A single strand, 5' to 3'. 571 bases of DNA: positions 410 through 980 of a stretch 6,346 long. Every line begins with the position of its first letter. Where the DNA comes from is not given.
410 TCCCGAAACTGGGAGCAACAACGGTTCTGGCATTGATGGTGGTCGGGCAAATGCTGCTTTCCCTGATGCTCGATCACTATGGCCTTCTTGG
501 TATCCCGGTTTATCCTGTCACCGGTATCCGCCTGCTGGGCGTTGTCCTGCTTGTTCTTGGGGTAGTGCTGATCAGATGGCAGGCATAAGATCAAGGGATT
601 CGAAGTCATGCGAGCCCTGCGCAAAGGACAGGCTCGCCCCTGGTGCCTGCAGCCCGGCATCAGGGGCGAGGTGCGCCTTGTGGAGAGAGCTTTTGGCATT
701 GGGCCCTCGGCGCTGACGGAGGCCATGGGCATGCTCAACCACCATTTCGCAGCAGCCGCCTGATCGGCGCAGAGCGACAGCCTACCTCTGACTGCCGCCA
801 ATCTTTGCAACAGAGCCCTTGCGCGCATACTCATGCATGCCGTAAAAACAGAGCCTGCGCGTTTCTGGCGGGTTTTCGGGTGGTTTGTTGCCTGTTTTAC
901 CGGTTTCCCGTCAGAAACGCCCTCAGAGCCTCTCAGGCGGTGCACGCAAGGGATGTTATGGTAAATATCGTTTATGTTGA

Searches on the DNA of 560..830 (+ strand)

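Call 107: search_dna_similar(query=window:560-830:+, collection=plasmids, mode=near, max_rows=8)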
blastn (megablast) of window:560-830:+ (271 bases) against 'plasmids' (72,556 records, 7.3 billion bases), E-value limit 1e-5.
The search stops at 5000 records and this limit was reached: more records match than are counted here, and every count below describes the 5000 best-scoring records only.
Records with a match: at least 5000; places in all: 5807; records where one place covers at least 80% of the query: 5000.
Best place of each record, by identity: >=99% 4990; 95-99% 10.
By first word of the organism name: Klebsiella 2070; Escherichia 1465; Enterobacter 457; Citrobacter 185; Salmonella 170; Pseudomonas 139; Shigella 120; Sphingobium 55; Aeromonas 54; uncultured 28; and 46 more.
By predicted mobility (MOB-suite, as given by PLSDB): conjugative 3608; non-mobilizable 698; mobilizable 694.
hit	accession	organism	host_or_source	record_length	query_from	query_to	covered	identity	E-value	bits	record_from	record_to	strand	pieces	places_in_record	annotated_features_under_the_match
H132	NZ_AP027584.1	Escherichia coli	Homo sapiens,whole organism,feces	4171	1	271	100%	100.0%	2e-139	501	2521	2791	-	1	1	DMT family transporter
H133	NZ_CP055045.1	Shigella flexneri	Shek Wu Hui WWTPs_59 WWTPs effluent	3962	1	261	96%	99.6%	3e-132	477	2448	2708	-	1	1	DMT family transporter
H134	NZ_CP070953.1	Escherichia fergusonii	mixed culture,feces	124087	1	259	96%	100.0%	9e-133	479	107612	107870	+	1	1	DMT family transporter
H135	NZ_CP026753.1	Klebsiella pneumoniae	-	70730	1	258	95%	100.0%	3e-132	477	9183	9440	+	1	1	DMT family transporter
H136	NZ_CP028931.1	Klebsiella pneumoniae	-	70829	1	258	95%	100.0%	3e-132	477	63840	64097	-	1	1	DMT family transporter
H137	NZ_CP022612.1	Klebsiella pneumoniae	-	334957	1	258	95%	100.0%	3e-132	477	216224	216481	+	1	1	DMT family transporter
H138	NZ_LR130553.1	Escherichia coli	Homo sapiens,blood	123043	1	258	95%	100.0%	3e-132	477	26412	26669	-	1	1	DMT family transporter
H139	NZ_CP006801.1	Klebsiella pneumoniae subsp. pneumoniae PittNDM01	urine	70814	1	258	95%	100.0%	3e-132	477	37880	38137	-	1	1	DMT family transporter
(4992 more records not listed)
